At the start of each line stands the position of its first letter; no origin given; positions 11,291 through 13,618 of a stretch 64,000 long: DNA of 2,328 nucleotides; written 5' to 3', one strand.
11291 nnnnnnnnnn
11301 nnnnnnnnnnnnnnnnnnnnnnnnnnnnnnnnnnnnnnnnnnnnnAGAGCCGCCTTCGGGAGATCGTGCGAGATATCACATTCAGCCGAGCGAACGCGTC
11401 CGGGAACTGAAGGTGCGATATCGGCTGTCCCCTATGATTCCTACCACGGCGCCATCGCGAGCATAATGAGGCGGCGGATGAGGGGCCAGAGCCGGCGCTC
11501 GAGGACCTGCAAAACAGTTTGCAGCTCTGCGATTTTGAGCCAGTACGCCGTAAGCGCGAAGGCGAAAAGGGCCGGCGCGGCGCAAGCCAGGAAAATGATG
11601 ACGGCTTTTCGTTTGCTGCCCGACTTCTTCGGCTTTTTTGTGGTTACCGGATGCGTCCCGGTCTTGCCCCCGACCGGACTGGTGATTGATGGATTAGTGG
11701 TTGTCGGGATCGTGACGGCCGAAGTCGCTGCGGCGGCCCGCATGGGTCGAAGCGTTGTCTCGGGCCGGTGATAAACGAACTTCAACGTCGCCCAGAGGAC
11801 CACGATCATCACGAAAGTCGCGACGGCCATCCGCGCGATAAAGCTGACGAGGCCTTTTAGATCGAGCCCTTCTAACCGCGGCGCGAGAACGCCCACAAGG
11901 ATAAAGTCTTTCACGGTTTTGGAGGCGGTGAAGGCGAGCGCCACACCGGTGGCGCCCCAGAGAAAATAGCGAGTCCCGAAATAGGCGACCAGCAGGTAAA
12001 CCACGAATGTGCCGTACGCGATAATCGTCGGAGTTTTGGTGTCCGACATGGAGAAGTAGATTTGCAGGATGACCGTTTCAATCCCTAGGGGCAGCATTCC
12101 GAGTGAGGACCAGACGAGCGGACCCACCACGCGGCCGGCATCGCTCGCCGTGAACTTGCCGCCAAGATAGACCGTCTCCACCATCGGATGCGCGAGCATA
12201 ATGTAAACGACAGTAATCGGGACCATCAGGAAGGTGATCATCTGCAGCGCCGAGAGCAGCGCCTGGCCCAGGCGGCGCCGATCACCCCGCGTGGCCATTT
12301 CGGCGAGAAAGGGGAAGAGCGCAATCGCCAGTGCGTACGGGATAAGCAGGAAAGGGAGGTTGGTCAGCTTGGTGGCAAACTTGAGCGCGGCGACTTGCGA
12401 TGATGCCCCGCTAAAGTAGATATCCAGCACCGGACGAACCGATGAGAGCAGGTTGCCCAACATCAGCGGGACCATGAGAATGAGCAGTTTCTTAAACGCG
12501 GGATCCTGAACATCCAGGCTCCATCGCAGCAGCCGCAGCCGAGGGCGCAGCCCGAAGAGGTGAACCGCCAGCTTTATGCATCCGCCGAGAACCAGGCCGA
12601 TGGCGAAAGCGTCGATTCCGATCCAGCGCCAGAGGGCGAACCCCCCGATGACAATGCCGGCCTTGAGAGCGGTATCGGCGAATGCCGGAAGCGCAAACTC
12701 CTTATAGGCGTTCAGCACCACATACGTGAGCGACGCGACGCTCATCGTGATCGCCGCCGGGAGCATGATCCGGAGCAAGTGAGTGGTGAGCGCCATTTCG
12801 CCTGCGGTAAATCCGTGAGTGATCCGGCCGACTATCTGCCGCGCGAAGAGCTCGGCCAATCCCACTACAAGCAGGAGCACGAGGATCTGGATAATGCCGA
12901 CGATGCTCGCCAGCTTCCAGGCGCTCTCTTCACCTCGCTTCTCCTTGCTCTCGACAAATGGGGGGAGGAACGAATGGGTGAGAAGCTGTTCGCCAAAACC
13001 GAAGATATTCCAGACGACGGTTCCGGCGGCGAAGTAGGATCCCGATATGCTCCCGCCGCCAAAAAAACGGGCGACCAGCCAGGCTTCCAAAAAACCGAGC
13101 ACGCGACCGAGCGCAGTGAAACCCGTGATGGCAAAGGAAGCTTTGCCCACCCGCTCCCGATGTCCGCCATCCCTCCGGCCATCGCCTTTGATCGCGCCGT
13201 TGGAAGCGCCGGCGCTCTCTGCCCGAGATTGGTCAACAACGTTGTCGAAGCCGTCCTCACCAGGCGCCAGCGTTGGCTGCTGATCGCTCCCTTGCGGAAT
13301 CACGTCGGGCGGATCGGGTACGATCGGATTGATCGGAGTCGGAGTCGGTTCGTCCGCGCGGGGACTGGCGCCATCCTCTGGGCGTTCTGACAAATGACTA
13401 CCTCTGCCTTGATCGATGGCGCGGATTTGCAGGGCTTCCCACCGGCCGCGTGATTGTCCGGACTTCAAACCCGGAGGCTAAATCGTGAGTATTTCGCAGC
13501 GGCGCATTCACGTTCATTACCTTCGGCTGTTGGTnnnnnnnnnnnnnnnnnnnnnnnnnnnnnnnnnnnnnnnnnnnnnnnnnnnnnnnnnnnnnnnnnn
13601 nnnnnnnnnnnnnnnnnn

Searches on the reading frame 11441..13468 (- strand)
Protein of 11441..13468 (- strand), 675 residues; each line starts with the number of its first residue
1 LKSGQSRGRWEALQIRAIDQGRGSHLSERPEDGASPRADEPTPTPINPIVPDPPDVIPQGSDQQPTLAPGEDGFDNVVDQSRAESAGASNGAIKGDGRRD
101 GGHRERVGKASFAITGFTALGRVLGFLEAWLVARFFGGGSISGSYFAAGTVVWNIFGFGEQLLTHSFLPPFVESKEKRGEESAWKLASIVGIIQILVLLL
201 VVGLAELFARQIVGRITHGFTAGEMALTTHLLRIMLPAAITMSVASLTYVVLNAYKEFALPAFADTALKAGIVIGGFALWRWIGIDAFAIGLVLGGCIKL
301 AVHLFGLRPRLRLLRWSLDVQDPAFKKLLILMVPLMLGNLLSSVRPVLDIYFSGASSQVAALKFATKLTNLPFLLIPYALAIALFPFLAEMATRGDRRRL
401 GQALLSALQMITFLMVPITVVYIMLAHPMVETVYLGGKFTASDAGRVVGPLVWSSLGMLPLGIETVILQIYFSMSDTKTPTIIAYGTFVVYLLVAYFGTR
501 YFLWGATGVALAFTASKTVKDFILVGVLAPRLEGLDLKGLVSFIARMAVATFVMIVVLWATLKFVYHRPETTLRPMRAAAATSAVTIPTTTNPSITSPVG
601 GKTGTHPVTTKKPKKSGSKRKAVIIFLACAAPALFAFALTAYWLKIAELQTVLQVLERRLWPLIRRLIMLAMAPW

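Call 16: search_protein_families(library=pfam, proteins=[window:11441-13468:-], max_evalue=0.00001)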
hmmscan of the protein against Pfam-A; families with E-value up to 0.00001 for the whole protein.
window:11441-13468:- (675 aa): 3 families
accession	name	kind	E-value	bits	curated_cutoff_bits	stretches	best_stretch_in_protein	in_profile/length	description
PF03023.19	MurJ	-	7e-63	213.2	27.4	1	132-565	1-436/451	Lipid II flippase MurJ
PF13440.11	Polysacc_synt_3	-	2e-08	34.3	23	1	276-434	131-284/293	Polysaccharide biosynthesis protein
PF01554.23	MatE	-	6.4e-07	29.6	24.9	1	334-496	1-160/161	MatE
